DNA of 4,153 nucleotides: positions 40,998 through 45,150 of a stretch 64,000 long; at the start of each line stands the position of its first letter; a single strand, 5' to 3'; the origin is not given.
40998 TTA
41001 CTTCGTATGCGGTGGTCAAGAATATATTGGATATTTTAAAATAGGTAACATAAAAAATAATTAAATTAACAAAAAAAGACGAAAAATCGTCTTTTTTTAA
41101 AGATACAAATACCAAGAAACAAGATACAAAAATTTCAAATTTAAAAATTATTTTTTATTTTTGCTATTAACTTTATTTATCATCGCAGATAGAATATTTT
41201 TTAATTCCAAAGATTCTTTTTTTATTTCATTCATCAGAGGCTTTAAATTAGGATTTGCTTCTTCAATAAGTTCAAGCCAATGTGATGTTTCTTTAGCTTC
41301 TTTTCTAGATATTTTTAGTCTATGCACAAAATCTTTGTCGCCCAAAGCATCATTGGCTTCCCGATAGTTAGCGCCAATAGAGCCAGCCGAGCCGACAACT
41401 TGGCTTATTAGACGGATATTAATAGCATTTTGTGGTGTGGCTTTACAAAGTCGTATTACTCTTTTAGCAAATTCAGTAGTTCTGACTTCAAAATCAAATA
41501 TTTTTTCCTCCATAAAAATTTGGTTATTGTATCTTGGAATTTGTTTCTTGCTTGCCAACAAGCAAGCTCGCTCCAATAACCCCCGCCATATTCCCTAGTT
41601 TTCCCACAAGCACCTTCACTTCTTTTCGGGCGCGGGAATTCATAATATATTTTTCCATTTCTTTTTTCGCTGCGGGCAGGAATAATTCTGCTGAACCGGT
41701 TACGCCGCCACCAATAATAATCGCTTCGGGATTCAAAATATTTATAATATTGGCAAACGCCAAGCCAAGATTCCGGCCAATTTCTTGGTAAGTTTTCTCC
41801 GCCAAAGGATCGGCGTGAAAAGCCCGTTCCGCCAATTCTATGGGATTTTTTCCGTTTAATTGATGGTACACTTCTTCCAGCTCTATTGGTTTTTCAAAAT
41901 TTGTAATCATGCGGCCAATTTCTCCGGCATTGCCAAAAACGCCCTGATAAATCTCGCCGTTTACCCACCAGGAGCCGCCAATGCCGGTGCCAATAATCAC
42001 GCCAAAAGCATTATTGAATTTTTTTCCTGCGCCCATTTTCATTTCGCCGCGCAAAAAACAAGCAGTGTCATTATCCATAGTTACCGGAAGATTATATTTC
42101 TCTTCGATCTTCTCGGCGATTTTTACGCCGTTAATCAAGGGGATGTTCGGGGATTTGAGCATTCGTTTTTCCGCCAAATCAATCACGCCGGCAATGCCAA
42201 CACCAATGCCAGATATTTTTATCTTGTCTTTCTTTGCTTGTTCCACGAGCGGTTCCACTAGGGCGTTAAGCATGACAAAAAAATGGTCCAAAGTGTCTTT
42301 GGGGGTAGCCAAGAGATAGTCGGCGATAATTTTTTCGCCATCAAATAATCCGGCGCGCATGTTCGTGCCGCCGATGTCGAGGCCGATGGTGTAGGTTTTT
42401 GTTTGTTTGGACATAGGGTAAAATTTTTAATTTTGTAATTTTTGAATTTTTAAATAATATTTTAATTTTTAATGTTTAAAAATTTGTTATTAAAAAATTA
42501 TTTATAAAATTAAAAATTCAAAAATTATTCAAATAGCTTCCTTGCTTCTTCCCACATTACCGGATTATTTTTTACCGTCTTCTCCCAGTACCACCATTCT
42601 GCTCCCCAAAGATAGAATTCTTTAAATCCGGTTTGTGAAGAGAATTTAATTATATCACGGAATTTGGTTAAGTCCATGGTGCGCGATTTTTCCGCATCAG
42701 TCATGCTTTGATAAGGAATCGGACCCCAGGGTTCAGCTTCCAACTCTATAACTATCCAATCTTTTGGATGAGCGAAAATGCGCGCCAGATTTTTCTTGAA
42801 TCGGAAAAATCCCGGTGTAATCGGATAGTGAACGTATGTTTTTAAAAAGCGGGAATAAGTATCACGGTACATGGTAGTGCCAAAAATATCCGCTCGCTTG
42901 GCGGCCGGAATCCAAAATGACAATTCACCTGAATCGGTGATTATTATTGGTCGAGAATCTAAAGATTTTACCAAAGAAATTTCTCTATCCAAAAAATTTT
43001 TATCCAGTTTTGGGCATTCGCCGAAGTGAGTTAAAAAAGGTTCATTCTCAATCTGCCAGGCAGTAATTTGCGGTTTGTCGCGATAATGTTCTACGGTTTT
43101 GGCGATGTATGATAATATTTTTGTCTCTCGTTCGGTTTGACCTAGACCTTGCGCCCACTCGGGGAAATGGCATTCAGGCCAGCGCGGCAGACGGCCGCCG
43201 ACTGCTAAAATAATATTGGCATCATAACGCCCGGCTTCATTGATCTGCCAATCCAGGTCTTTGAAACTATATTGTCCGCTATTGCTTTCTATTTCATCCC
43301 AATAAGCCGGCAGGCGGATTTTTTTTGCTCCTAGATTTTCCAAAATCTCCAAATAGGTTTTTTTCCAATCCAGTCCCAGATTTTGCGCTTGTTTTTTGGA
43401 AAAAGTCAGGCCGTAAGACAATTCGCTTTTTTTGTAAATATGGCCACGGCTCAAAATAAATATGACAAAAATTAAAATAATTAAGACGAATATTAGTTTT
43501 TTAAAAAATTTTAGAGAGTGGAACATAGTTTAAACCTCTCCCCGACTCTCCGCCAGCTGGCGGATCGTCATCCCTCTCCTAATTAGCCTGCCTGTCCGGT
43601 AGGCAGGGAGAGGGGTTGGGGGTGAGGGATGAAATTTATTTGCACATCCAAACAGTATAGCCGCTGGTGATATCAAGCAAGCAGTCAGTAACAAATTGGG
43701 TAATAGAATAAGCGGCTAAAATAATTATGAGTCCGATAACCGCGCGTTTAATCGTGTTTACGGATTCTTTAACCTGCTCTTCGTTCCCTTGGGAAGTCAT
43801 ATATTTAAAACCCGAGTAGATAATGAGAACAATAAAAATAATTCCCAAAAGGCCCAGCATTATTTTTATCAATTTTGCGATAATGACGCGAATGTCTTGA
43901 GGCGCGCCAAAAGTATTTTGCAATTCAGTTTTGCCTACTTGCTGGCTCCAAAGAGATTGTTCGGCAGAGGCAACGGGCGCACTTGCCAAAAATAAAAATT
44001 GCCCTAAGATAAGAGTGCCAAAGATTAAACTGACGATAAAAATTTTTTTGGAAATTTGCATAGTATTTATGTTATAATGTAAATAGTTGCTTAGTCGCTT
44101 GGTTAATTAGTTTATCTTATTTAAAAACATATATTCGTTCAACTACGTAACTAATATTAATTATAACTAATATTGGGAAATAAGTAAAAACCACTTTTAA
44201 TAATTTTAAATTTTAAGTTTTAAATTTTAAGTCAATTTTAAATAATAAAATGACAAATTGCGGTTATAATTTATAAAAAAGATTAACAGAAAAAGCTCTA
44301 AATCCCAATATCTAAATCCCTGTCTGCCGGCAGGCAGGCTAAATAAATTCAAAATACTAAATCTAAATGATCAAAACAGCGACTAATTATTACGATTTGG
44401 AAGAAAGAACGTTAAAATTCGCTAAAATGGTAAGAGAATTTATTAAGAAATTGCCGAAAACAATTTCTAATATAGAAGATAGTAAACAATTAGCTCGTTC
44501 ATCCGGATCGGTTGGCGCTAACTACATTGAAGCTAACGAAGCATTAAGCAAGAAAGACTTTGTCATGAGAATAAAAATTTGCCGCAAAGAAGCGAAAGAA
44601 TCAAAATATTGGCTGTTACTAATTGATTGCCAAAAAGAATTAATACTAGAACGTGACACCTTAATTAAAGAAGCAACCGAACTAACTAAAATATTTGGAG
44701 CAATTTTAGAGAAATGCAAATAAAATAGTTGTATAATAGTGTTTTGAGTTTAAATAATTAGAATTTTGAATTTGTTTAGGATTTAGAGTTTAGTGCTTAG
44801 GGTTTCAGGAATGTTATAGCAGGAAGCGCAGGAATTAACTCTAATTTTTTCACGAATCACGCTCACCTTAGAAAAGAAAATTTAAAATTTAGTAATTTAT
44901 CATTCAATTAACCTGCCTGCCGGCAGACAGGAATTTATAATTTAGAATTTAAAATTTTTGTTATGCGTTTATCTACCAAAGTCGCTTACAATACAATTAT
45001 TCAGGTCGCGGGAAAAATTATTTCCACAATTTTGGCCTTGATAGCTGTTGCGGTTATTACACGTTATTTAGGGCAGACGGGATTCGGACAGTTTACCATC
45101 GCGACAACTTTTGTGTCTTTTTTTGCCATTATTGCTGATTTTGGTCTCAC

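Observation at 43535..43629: Nested repeat: family B palindrome sitting in the loop of a family C hairpin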

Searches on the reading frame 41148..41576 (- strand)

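Call 22: search_protein_families(library=pfam, proteins=[window:41148-41576:-], max_evalue=0.01)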
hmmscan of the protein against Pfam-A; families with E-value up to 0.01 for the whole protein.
window:41148-41576:- (142 aa): 1 family
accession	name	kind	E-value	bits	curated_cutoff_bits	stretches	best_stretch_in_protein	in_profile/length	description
PF05635.17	23S_rRNA_IVP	-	1.1e-16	61.3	33.8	1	33-130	9-105/106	23S rRNA-intervening sequence protein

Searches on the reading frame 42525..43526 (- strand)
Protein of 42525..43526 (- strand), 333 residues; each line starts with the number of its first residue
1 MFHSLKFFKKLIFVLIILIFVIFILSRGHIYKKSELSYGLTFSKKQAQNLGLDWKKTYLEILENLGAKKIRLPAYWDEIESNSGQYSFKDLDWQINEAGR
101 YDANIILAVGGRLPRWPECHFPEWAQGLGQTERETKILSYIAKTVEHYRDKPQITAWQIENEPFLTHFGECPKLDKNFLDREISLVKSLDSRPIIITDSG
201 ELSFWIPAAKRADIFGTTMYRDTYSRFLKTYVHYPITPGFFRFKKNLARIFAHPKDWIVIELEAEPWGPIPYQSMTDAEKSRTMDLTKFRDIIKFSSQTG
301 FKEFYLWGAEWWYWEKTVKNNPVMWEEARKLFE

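Call 18: find_encoding_contigs(protein=window:42525-43526:-, flank=6000, max_places=10)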
Protein window:42525-43526:- (333 aa): 1 contig read that carries it; 1 place shown.
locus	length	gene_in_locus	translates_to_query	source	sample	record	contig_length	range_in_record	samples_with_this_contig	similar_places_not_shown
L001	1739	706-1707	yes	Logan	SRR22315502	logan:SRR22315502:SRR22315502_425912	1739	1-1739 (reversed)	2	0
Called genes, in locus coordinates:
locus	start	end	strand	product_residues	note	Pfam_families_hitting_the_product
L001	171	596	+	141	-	PF18895:T4SS_pilin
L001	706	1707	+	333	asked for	PF00150:Cellulase (weak), PF02449:Glyco_hydro_42 (faint)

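Call 22: search_protein_families(library=pfam, proteins=[window:42525-43526:-], max_evalue=0.01)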
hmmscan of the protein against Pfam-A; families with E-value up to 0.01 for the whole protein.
window:42525-43526:- (333 aa): 3 families
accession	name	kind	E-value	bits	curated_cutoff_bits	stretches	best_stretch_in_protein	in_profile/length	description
PF02449.21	Glyco_hydro_42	-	2.7e-08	34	21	1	62-176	19-152/376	Beta-galactosidase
PF00150.24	Cellulase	-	1.4e-05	25.2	23.5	1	56-195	24-163/272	Cellulase (glycosyl hydrolase family 5)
PF00331.26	Glyco_hydro_10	-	0.00036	20.3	22.1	1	76-166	47-132/311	Glycosyl hydrolase family 10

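Call 44: find_homologous_proteins(query=window:42525-43526:-, max_evalue=1e-20)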
Query window:42525-43526:- (333 aa): 7146 proteins with E <= 1e-20 among 8000 candidates; the best 120 are listed.
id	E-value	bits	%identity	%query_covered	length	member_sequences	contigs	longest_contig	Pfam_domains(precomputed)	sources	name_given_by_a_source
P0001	1.8e-213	726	100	93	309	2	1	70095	PF00150.25,PF02449.22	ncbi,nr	ncbi:MAG: cellulase family glycosylhydrolase [Patescibacteria group bacterium]|nr:cellulase family g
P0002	3.4e-168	577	71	99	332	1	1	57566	PF00331.27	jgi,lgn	jgi:hypothetical protein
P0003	1.3e-166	572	71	100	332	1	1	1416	PF00331.27,PF02449.22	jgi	-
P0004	7.4e-165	566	70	100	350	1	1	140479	PF00150.25,PF02449.22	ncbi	-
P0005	5.4e-164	563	71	100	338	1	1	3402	PF00331.27,PF02449.22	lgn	-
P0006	1.0e-163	563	69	95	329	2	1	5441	PF02449.22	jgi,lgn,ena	-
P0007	1.1e-162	559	69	100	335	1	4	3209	PF00150.25,PF00331.27,PF02449.22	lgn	-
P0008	8.3e-162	556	67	100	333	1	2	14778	PF00150.25,PF00331.27,PF02449.22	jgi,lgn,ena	-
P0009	3.6e-161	554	69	93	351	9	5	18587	PF00150.25,PF00331.27,PF02449.22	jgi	-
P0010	1.1e-160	553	66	100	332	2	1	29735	PF00150.25,PF00331.27,PF02449.22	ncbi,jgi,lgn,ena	ncbi:MAG: endo-1,4-beta-xylanase [Patescibacteria group bacterium]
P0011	2.7e-160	551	70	97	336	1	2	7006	PF00331.27,PF02449.22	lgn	-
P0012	2.7e-160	551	70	92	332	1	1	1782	PF02449.22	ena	-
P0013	5.3e-160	550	69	98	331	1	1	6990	PF00150.25,PF00331.27,PF02449.22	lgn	-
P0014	1.5e-159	549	68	100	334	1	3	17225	PF02449.22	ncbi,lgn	ncbi:MAG: endo-1,4-beta-xylanase [Patescibacteria group bacterium]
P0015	1.5e-159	549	70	92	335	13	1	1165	PF02449.22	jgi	-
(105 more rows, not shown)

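Call 45: find_encoding_contigs(protein=P0002, flank=10000, max_places=2)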
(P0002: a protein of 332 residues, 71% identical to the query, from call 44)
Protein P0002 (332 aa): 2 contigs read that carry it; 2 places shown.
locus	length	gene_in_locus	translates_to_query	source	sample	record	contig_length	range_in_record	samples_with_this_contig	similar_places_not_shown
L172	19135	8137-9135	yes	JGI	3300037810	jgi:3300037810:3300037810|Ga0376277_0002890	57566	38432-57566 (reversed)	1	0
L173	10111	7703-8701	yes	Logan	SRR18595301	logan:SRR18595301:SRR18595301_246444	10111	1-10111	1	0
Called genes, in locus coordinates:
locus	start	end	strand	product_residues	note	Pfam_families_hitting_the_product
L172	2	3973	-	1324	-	?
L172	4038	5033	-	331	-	PF01479:S4 (weak), PF00849:PseudoU_synth_2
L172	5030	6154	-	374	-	PF00534:Glycos_transf_1, PF13692:Glyco_trans_1_4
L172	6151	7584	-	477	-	PF01943:Polysacc_synt, PF13440:Polysacc_synt_3, PF03023:MurJ (weak)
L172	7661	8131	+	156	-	PF18895:T4SS_pilin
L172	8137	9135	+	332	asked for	PF00331:Glyco_hydro_10 (weak)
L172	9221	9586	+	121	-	PF05635:23S_rRNA_IVP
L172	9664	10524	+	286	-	PF00480:ROK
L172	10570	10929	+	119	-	PF05635:23S_rRNA_IVP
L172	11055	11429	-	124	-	PF18895:T4SS_pilin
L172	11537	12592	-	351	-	-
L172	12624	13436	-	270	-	-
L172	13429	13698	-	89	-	-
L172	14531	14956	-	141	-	PF01502:PRA-CH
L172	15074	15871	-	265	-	PF00929:RNase_T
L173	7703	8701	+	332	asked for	PF00331:Glyco_hydro_10 (weak)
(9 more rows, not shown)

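Call 46: find_encoding_contigs(protein=P0004, flank=10000, max_places=2)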
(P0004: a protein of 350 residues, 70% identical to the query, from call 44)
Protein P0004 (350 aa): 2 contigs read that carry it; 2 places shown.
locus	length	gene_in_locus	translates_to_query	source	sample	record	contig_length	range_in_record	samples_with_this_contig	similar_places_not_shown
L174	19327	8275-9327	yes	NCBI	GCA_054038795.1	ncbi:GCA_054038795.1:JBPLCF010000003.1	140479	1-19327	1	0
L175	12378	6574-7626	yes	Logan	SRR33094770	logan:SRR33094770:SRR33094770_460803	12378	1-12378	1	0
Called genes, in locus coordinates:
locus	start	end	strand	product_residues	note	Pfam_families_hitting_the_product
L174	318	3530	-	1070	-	PF00932:LTD, PF00801:PKD, PF18911:PKD_4, PF00932:LTD, PF01336:tRNA_anti-codon (faint)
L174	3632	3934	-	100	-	PF18895:T4SS_pilin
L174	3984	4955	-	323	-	PF01479:S4, PF00849:PseudoU_synth_2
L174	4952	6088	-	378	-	PF00534:Glycos_transf_1, PF13692:Glyco_trans_1_4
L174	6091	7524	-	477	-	PF01943:Polysacc_synt, PF13440:Polysacc_synt_3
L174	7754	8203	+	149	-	PF18895:T4SS_pilin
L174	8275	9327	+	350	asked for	PF00150:Cellulase (weak), PF02449:Glyco_hydro_42 (weak)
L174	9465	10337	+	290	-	PF00480:ROK, PF01869:BcrAD_BadFG (faint)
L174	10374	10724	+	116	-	PF05635:23S_rRNA_IVP, PF22296:bAvd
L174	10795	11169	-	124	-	PF18895:T4SS_pilin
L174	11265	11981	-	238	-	-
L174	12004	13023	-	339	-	PF01145:Band_7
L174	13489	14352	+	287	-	-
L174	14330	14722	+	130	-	-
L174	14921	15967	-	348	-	PF21694:DNA_pol3_delta_C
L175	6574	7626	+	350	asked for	PF00150:Cellulase (weak), PF02449:Glyco_hydro_42 (weak)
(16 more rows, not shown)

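Call 47: find_encoding_contigs(protein=P0010, flank=10000, max_places=2)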
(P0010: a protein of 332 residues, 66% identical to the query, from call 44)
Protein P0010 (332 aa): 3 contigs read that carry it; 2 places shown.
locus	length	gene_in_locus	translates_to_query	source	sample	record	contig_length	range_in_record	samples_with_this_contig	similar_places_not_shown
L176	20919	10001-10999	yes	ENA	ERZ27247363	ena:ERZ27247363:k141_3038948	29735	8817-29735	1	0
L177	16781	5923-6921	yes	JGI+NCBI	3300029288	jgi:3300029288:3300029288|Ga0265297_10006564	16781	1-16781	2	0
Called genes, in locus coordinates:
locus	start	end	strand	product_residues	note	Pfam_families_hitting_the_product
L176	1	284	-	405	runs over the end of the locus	PF21710:Spt6_S1 (faint), PF23459:S1_RRP5 (faint), PF00575:S1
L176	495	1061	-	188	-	-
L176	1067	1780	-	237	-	PF03104:DNA_pol_B_exo1 (faint), PF13482:RNase_H_2, PF10108:DNA_pol_B_exo2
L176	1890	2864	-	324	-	-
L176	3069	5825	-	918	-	PF00633:HHH (weak), PF03934:T2SSK (weak), PF12836:HHH_3, PF00932:LTD, PF00932:LTD, PF18911:PKD_4, PF00801:PKD, PF00932:LTD, +1 more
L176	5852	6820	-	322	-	PF01479:S4 (weak), PF00849:PseudoU_synth_2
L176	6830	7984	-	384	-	PF00534:Glycos_transf_1, PF13692:Glyco_trans_1_4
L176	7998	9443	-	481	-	PF01943:Polysacc_synt, PF13440:Polysacc_synt_3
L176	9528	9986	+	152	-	PF18895:T4SS_pilin (weak)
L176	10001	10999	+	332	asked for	PF00150:Cellulase (weak), PF02449:Glyco_hydro_42 (faint), PF00331:Glyco_hydro_10 (weak)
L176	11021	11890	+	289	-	PF00480:ROK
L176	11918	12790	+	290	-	PF02475:TRM5-TYW2_MTfase, PF01135:PCMT (weak), PF13847:Methyltransf_31 (faint), PF05050:Methyltransf_21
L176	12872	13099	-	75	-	-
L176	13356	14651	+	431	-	PF08529:NusA_N, PF13184:KH_NusA_1st, PF26594:KH_NusA_2nd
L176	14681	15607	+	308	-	PF01368:DHH, PF02833:DHHA2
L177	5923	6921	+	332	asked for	PF00150:Cellulase (weak), PF02449:Glyco_hydro_42 (faint), PF00331:Glyco_hydro_10 (weak)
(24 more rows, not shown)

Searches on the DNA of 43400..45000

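Call 58: search_rna_families(source=window, start=43400, end=45000, threshold=evalue, max_evalue=5)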
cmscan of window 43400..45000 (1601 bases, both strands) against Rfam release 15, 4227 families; matches with E-value up to 5: 4.
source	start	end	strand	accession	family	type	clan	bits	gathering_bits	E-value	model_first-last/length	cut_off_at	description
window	43529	43633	+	RF03406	mir-3099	Gene; miRNA;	-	22.6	95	0.15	1-84/84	no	mir-3099 microRNA precursor family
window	44482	44533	-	RF01366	CRISPR-DR53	Gene; CRISPR;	-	22.2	45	0.31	1-37/37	no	CRISPR RNA direct repeat element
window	43554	43638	+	RF00758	mir-346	Gene; miRNA;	-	20.7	80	1.5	1-95/95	no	mir-346 microRNA precursor family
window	43787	43853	+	RF00202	snoR66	Gene; snRNA; snoRNA; CD-box;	-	18.8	43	1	1-76/76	no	Small nucleolar RNA R66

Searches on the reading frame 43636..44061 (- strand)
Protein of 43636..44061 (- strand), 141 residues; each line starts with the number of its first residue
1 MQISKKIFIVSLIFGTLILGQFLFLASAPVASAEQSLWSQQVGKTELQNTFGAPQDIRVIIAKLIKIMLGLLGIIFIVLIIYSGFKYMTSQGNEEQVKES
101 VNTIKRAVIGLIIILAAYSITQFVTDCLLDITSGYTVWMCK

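Call 19: find_encoding_contigs(protein=window:43636-44061:-, flank=6000, max_places=10)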
Protein window:43636-44061:- (141 aa): 2 contigs read that carry it; 2 places shown.
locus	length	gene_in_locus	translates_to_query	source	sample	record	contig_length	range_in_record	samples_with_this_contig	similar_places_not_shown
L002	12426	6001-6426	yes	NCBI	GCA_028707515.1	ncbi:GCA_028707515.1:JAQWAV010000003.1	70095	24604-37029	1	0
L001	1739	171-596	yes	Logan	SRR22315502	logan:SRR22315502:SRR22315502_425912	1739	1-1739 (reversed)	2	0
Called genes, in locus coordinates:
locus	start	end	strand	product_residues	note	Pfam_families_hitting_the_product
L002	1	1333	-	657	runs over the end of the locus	PF04760:IF2_N (weak), PF03308:MeaB (faint), PF00009:GTP_EFTU, PF01926:MMR_HSR1, PF02421:FeoB_N (faint), PF22042:EF-G_D2, PF11987:IF-2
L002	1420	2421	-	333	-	PF01479:S4, PF00849:PseudoU_synth_2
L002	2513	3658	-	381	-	PF00534:Glycos_transf_1, PF13692:Glyco_trans_1_4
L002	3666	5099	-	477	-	PF01943:Polysacc_synt, PF03023:MurJ (weak), PF13440:Polysacc_synt_3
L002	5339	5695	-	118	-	PF05635:23S_rRNA_IVP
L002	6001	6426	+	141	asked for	PF18895:T4SS_pilin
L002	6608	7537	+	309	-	PF00150:Cellulase (weak), PF02449:Glyco_hydro_42 (faint)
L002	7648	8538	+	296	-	PF00480:ROK, PF01869:BcrAD_BadFG (faint), PF00480:ROK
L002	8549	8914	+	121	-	PF05635:23S_rRNA_IVP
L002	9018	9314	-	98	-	PF18895:T4SS_pilin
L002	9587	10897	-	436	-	-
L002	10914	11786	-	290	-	-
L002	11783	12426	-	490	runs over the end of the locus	-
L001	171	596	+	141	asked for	PF18895:T4SS_pilin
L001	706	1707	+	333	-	PF00150:Cellulase (weak), PF02449:Glyco_hydro_42 (faint)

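Call 22: search_protein_families(library=pfam, proteins=[window:43636-44061:-], max_evalue=0.01)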
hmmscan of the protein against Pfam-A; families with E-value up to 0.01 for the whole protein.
window:43636-44061:- (141 aa): 2 families
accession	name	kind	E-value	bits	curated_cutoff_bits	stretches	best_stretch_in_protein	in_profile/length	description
PF18895.5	T4SS_pilin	-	2.9e-10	40.5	26.6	1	57-124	5-71/71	Type IV secretion system pilin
PF04956.18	TrbC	-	0.0017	18.9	27.9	1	48-122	34-96/98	TrbC/VIRB2 pilin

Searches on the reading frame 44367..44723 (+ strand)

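Call 22: search_protein_families(library=pfam, proteins=[window:44367-44723:+], max_evalue=0.01)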
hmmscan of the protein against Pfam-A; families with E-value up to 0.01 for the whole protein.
window:44367-44723:+ (118 aa): 1 family
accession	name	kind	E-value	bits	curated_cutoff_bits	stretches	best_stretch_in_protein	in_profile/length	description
PF05635.17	23S_rRNA_IVP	-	1.4e-13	51.5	33.8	1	14-109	8-103/106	23S rRNA-intervening sequence protein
